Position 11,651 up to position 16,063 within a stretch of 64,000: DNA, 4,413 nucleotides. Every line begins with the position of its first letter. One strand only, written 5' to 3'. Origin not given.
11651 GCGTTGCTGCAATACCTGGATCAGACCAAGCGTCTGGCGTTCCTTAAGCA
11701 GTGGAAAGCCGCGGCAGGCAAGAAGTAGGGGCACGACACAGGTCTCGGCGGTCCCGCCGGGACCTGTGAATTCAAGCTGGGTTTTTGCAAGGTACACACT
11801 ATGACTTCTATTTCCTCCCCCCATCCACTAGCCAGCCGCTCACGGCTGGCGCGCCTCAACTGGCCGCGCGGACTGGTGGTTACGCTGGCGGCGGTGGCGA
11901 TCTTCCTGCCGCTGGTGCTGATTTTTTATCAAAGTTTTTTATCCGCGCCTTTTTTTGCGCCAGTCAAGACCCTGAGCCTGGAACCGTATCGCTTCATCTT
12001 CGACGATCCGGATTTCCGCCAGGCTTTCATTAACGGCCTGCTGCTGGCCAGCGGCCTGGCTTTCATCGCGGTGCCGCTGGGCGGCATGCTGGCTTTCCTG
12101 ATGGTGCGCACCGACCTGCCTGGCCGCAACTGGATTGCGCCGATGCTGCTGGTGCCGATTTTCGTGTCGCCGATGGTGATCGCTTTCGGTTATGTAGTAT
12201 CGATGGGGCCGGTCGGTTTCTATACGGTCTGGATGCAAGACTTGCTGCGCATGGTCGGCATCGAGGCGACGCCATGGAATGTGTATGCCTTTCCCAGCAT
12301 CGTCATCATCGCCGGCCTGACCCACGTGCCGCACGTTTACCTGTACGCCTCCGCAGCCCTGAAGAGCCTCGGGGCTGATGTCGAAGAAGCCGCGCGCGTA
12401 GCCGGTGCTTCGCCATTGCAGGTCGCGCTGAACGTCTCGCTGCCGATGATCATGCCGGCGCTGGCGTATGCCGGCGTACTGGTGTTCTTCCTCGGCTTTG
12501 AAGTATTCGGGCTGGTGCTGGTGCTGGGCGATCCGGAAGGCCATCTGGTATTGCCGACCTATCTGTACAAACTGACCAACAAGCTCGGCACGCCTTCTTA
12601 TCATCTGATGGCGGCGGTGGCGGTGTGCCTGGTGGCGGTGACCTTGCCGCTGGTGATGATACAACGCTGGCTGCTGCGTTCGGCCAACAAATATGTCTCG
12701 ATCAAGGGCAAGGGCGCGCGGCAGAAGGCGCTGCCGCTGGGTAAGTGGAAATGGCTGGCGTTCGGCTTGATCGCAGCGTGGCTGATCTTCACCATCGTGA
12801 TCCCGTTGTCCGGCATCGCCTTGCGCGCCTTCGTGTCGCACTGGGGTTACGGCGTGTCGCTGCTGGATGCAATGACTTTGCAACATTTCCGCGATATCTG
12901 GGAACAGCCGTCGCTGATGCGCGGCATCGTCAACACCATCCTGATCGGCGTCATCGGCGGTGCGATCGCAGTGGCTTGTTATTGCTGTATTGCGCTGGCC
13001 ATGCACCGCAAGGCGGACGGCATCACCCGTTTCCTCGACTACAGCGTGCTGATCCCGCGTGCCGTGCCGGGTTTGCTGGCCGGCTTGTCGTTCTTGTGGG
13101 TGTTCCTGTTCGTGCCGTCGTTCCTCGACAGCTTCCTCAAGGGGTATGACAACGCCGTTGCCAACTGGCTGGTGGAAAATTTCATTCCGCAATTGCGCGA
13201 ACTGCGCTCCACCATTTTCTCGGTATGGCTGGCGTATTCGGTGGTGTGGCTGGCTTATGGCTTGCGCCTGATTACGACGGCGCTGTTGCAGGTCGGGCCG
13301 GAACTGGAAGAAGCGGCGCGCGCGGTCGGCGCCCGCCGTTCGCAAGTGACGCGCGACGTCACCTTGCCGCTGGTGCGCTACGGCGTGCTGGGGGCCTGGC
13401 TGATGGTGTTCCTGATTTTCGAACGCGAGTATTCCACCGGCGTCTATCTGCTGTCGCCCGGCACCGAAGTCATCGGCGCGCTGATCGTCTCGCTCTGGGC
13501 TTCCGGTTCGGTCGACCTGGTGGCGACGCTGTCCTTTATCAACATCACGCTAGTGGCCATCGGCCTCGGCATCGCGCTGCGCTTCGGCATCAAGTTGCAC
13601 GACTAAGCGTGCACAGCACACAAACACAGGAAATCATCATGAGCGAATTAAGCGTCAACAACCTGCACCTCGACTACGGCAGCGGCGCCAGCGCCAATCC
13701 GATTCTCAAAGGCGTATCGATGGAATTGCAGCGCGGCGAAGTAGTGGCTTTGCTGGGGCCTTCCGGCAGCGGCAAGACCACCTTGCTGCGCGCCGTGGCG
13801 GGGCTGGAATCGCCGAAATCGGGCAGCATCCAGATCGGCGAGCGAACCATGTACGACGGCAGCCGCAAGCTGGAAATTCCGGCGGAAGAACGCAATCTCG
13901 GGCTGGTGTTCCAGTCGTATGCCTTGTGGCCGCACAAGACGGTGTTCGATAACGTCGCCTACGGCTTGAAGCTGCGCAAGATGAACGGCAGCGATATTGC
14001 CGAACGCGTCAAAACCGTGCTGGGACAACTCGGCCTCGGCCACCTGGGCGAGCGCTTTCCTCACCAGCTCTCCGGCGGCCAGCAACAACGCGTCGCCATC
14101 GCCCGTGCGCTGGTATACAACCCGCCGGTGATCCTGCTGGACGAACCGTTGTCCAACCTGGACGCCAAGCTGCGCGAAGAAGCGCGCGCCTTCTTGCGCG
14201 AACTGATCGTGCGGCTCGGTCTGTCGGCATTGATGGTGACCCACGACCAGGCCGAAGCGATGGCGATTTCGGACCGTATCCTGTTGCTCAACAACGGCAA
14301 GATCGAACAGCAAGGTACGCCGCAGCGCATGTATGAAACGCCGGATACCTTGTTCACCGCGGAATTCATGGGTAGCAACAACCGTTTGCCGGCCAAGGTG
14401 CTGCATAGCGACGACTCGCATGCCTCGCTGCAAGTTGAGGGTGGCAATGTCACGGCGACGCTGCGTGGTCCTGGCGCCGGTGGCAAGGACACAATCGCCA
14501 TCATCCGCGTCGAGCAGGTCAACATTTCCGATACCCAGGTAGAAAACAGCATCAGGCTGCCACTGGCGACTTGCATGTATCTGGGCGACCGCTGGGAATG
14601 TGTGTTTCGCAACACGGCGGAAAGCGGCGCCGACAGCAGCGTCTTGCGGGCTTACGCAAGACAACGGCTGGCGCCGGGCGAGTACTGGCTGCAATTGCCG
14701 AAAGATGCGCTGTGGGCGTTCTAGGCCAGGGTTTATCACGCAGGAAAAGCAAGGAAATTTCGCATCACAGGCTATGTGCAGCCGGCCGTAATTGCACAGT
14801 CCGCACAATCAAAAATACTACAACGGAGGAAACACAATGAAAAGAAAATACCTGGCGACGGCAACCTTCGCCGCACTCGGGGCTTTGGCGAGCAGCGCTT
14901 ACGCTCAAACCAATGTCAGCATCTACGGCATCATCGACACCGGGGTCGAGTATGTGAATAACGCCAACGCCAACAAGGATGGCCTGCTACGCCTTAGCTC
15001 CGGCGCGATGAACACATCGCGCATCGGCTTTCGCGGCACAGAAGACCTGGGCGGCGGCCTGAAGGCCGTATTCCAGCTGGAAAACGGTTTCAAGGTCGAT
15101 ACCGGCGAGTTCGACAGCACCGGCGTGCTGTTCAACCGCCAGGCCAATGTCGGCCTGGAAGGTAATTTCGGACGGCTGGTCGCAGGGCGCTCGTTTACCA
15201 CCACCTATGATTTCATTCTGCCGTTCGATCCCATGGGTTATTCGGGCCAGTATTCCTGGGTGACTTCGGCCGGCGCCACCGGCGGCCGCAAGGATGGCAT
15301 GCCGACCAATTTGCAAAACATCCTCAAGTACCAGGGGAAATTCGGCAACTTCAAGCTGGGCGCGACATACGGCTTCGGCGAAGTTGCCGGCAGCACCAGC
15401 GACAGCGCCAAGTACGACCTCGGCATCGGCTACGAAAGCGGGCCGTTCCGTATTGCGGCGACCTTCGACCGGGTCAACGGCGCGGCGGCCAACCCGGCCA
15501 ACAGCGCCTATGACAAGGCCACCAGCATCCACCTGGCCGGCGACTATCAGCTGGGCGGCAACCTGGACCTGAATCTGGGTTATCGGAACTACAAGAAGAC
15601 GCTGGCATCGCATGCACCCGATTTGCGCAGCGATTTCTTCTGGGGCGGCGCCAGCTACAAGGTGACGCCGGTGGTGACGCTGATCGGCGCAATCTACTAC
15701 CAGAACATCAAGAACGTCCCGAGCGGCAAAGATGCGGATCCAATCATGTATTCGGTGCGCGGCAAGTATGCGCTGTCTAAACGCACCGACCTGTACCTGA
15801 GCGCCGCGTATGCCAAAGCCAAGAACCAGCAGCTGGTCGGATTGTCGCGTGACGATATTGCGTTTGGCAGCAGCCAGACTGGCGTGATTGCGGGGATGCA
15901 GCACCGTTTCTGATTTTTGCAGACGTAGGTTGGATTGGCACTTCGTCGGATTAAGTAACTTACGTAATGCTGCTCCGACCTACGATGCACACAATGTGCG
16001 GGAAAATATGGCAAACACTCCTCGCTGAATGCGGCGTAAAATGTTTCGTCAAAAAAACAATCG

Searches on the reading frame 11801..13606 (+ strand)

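Call 78: search_protein_families(library=pfam, proteins=[window:11801-13606:+], max_evalue=0.00001)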
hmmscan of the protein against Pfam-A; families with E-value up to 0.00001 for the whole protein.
window:11801-13606:+ (601 aa): 1 family
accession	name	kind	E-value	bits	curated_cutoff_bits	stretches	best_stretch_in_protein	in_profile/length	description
PF00528.27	BPD_transp_1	-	3.5e-15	56.7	26.4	2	90-294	1-181/184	Binding-protein-dependent transport system inner membrane component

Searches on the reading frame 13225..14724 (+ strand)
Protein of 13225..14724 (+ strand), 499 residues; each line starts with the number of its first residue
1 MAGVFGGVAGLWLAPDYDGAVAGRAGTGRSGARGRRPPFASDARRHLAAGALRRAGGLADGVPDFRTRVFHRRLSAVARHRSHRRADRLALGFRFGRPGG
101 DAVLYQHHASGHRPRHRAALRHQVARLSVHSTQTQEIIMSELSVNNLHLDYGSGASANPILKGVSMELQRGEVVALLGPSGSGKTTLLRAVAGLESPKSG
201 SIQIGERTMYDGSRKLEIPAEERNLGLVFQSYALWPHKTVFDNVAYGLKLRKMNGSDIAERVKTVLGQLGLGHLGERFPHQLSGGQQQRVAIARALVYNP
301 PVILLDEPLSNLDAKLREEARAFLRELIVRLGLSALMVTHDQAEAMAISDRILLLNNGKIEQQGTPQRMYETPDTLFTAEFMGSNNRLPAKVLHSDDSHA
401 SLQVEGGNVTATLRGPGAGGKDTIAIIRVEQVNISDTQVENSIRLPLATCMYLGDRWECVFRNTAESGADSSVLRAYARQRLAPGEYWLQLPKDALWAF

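Call 78: search_protein_families(library=pfam, proteins=[window:13225-14724:+], max_evalue=0.00001)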
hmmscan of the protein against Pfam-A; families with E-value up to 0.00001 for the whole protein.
window:13225-14724:+ (499 aa): 2 families
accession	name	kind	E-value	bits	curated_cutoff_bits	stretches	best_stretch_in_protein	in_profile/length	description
PF00005.33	ABC_tran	-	2.6e-38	132.2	25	1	161-309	1-136/137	ABC transporter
PF13304.12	AAA_21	-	1.9e-07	31.9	27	0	174-194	2-22/304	AAA domain, putative AbiEii toxin, Type IV TA system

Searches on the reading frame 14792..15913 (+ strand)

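Call 78: search_protein_families(library=pfam, proteins=[window:14792-15913:+], max_evalue=0.00001)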
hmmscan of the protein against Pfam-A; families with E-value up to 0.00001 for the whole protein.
window:14792-15913:+ (373 aa): 2 families
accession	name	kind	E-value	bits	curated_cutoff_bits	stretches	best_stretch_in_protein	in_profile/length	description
PF13609.12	Porin_4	-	3.3e-54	185.2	27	1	27-345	3-309/310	Gram-negative porin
PF00267.27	Porin_1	-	2.7e-15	57.1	23.7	1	69-253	24-214/337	Gram-negative porin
